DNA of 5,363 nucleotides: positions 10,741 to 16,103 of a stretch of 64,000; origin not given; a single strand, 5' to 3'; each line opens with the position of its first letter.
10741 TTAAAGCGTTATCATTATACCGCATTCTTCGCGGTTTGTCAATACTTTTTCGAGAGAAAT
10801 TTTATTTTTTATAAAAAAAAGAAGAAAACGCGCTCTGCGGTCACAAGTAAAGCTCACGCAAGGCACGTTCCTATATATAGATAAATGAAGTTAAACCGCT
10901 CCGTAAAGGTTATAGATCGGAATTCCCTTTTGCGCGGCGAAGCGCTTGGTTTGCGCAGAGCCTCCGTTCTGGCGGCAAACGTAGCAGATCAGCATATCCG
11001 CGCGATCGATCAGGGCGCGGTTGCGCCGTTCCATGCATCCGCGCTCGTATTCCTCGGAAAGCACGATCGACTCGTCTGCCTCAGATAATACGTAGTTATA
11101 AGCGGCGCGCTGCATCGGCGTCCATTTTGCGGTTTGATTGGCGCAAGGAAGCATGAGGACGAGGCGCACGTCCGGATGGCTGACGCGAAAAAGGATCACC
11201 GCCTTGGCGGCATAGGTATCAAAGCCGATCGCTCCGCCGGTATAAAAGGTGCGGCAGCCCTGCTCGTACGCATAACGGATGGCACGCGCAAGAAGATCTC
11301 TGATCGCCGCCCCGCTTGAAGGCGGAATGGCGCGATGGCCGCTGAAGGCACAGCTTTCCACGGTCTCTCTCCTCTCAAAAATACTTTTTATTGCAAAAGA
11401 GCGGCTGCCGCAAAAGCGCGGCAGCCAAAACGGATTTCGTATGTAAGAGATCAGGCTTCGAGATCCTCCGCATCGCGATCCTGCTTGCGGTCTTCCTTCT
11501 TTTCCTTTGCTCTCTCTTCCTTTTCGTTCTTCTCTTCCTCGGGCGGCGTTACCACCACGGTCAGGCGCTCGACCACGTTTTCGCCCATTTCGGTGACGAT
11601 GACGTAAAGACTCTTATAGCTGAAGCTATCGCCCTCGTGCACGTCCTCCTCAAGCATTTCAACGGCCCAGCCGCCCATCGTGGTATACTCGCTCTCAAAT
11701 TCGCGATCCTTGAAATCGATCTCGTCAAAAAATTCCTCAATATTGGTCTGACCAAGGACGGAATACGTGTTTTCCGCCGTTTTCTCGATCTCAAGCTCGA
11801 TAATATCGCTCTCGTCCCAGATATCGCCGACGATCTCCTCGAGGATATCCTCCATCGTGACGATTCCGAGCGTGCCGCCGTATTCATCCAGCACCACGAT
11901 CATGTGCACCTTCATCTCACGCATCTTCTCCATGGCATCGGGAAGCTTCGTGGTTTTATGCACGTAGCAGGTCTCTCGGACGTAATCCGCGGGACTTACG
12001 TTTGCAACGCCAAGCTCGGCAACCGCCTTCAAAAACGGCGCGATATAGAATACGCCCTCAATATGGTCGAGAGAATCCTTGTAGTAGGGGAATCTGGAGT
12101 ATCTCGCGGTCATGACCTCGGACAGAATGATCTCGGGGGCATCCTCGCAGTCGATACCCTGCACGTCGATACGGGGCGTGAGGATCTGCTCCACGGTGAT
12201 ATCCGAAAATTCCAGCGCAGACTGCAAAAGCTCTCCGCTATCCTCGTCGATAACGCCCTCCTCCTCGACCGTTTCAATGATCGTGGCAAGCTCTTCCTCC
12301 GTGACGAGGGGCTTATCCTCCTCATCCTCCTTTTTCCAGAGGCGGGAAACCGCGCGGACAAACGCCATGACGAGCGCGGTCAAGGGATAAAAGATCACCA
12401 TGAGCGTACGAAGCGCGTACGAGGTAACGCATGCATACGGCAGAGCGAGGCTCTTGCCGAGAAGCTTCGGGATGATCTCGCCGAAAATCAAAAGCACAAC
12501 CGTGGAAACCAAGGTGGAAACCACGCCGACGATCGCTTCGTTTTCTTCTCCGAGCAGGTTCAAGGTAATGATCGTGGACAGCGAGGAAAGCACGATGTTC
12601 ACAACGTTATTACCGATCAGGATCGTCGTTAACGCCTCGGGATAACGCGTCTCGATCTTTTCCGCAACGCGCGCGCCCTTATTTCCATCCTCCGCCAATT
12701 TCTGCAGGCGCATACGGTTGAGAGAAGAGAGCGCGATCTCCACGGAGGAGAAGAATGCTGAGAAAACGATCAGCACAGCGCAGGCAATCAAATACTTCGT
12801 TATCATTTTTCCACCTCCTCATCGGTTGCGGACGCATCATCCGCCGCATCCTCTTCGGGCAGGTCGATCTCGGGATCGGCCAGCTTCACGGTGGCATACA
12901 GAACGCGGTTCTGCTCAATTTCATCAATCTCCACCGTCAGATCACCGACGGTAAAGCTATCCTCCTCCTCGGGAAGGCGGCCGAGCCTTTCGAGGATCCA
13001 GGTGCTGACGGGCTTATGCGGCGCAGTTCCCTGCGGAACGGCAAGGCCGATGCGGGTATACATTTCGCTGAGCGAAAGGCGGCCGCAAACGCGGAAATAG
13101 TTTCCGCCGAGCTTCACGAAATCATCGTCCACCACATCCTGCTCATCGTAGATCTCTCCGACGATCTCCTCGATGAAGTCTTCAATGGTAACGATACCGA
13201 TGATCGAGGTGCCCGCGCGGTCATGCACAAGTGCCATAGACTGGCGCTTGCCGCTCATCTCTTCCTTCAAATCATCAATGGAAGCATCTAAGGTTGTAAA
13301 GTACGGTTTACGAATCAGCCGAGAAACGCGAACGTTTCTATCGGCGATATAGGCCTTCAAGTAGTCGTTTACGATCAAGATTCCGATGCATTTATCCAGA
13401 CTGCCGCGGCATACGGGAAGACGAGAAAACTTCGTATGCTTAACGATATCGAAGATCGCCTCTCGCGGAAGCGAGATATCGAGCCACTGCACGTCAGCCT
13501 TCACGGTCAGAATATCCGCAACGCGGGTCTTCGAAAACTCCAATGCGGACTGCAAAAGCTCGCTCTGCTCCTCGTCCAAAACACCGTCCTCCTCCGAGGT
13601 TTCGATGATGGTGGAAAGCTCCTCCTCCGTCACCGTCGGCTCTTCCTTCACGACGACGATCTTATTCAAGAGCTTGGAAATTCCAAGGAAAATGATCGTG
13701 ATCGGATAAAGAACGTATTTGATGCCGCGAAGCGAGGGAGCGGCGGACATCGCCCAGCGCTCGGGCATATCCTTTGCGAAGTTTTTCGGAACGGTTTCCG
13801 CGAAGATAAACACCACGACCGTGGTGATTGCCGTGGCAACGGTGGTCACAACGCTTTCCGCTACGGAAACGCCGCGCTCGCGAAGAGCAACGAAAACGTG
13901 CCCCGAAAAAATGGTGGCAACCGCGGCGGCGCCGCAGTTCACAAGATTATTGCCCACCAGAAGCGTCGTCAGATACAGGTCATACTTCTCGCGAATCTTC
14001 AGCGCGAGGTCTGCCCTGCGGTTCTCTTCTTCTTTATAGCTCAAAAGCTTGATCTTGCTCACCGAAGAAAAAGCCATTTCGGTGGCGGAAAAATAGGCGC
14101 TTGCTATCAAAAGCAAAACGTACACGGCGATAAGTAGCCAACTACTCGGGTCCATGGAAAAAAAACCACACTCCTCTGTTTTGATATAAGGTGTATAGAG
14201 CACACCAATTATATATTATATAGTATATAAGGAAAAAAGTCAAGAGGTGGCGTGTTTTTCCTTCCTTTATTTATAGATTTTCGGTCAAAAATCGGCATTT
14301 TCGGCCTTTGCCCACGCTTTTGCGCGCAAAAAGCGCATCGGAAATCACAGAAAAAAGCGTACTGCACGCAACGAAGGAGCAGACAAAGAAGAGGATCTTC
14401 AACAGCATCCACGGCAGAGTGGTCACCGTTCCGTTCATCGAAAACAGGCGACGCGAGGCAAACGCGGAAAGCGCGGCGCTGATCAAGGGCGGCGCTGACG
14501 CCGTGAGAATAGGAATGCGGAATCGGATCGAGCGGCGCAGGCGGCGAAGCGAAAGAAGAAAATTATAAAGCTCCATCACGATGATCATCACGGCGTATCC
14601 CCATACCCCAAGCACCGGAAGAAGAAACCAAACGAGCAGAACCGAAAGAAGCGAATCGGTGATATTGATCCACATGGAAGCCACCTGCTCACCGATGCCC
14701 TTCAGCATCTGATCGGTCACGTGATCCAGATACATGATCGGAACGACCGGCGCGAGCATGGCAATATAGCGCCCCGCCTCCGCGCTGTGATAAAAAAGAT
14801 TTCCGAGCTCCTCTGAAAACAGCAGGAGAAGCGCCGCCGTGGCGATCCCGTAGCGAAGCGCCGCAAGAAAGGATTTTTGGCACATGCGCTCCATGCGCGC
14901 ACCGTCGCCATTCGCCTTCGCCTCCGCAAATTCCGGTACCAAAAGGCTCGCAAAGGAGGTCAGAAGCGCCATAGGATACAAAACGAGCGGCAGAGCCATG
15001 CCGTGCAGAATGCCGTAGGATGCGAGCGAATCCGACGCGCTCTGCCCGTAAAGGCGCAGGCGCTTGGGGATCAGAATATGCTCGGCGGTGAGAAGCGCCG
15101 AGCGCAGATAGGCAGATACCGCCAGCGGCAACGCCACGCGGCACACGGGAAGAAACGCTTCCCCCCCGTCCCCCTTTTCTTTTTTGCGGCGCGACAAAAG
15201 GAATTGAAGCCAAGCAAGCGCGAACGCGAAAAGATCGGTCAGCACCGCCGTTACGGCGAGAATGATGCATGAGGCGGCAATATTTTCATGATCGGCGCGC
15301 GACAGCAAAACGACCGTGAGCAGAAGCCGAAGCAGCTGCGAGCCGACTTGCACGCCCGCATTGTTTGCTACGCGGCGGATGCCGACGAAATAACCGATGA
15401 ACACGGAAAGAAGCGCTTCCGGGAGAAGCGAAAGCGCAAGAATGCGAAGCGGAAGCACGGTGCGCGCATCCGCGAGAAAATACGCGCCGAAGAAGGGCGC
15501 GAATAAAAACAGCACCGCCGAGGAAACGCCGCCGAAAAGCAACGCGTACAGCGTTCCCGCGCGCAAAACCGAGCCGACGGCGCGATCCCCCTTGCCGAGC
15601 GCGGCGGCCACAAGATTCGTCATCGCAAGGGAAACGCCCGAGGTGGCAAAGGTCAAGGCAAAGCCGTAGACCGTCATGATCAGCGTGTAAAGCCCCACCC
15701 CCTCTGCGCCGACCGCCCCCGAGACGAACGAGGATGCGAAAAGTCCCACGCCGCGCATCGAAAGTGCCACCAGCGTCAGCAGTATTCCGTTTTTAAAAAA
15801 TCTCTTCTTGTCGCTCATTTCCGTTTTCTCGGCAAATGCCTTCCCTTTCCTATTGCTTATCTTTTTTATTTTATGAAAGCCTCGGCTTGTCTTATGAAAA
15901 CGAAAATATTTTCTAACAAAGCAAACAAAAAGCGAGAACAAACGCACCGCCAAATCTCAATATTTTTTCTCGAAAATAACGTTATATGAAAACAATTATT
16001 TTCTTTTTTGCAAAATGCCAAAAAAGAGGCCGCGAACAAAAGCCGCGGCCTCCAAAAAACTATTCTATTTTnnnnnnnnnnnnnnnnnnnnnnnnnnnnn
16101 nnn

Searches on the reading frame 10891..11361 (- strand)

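Call 56: search_protein_families(library=pfam, proteins=[window:10891-11361:-], max_evalue=0.01)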
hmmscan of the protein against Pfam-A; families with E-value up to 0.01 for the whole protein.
window:10891-11361:- (156 aa): 3 families
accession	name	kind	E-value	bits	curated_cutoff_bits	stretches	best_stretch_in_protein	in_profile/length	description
PF06908.16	YpsA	-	9.6e-18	65.2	27.7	1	19-139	23-145/168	YspA SLOG family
PF12694.12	cpYpsA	-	0.0026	18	26.2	1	75-150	22-94/145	Circularly permutated YpsA SLOG family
PF02481.21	DNA_processg_A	-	0.01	15.5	29.6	0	38-154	76-189/212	DNA recombination-mediator protein A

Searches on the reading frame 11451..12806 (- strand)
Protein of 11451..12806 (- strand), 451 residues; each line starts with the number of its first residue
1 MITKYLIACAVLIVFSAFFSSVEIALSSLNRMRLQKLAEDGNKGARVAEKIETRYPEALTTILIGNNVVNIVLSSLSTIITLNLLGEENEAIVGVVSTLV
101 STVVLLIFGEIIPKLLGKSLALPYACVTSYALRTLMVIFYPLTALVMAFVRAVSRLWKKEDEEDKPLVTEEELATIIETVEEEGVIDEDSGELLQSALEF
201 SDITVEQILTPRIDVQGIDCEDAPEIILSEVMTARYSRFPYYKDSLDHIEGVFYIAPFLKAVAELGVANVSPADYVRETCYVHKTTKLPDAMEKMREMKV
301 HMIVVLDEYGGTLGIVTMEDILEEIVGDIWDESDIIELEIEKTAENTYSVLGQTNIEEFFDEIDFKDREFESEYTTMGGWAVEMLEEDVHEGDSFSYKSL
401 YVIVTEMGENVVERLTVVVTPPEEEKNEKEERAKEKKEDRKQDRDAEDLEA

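Call 56: search_protein_families(library=pfam, proteins=[window:11451-12806:-], max_evalue=0.01)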
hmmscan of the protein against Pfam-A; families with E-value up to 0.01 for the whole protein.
window:11451-12806:- (451 aa): 3 families
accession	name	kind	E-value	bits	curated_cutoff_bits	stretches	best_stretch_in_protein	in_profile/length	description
PF01595.25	CNNM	-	1e-47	162.6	28.4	1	9-189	3-180/181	Cyclin M transmembrane N-terminal domain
PF03471.22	CorC_HlyC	-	7.1e-10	39.2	27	1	342-418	2-78/81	Transporter associated domain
PF00571.33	CBS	-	7.7e-10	39.4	24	1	281-326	11-56/57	CBS domain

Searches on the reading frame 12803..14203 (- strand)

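Call 26: search_protein_families(library=pfam, proteins=[window:12803-14203:-], max_evalue=0.001)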
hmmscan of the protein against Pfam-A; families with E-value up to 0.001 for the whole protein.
window:12803-14203:- (466 aa): 3 families
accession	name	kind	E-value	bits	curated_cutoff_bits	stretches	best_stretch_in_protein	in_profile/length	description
PF01595.25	CNNM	-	1.3e-45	155.7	28.4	1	28-212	3-180/181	Cyclin M transmembrane N-terminal domain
PF03471.22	CorC_HlyC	-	1.2e-10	41.6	27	1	364-440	2-78/81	Transporter associated domain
PF00571.33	CBS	-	3.6e-09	37.3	24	1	297-348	6-56/57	CBS domain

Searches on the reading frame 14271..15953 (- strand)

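Call 26: search_protein_families(library=pfam, proteins=[window:14271-15953:-], max_evalue=0.001)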
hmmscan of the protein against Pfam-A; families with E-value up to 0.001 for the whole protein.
window:14271-15953:- (560 aa): 2 families
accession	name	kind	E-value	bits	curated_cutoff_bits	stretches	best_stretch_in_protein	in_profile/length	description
PF01943.22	Polysacc_synt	-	1.5e-14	54.5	28.2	1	53-344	2-272/274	Polysaccharide biosynthesis protein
PF01554.23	MatE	-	1.6e-14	54.3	24.9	2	306-442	24-160/161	MatE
